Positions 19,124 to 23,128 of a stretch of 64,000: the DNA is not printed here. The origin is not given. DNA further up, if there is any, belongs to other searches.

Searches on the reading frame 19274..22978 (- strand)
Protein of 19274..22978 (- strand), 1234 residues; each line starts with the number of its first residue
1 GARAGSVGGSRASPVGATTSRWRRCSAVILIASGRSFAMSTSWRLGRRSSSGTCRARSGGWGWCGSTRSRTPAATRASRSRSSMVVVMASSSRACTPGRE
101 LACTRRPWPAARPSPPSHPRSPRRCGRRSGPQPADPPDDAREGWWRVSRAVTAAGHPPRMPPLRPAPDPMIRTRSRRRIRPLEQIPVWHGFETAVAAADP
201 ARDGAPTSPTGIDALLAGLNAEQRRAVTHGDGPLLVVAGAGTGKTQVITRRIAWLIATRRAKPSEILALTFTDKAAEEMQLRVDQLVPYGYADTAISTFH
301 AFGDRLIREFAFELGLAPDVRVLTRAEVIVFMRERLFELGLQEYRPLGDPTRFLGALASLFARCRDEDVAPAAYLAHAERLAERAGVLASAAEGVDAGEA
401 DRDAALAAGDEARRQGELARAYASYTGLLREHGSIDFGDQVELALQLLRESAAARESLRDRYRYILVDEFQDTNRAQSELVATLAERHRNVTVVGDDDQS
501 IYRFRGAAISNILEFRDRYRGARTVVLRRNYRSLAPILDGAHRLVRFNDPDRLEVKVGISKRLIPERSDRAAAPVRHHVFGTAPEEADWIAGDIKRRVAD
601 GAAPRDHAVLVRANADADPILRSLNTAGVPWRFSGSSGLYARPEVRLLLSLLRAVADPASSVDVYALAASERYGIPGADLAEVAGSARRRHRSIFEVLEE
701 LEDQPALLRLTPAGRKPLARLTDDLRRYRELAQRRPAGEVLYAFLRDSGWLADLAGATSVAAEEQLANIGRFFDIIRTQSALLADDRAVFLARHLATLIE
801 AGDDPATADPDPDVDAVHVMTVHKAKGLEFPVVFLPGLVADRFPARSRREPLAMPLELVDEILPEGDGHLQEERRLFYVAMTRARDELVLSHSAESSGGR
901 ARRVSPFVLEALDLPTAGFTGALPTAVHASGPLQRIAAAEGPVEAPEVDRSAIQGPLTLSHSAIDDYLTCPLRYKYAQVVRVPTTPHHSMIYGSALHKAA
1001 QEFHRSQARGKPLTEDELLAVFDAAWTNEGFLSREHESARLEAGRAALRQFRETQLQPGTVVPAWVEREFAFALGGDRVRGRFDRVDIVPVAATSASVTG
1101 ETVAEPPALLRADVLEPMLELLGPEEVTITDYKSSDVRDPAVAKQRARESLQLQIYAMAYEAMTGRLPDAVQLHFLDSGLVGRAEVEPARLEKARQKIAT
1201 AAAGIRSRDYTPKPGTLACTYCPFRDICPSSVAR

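Call 62: search_protein_families(library=pfam, proteins=[window:19274-22978:-], max_evalue=0.00001)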
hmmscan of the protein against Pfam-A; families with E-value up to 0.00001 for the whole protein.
window:19274-22978:- (1234 aa): 7 families
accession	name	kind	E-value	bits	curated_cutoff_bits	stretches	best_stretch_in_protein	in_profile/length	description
PF00580.27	UvrD-helicase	-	1.4e-71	241.8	23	1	219-519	1-270/271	UvrD/REP helicase N-terminal domain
PF13361.12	UvrD_C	-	5e-41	141.7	25.6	1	525-893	1-348/350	UvrD-like helicase C-terminal domain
PF12705.13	PDDEXK_1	-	7.9e-35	121.4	22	2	958-1087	1-132/247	PD-(D/E)XK nuclease superfamily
PF13245.12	AAA_19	-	4.5e-24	85.6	25.1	1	223-505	1-134/134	AAA domain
PF13538.12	UvrD_C_2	-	1.6e-13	50.7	27.4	0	817-841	2-28/52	UvrD-like helicase C-terminal domain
PF13604.12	AAA_30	-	1.2e-07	32.1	27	0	219-281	2-64/191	AAA domain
PF01443.25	Viral_helicase1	-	5.7e-06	26.7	21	0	817-889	177-225/228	Viral superfamily 1 RNA helicase core domain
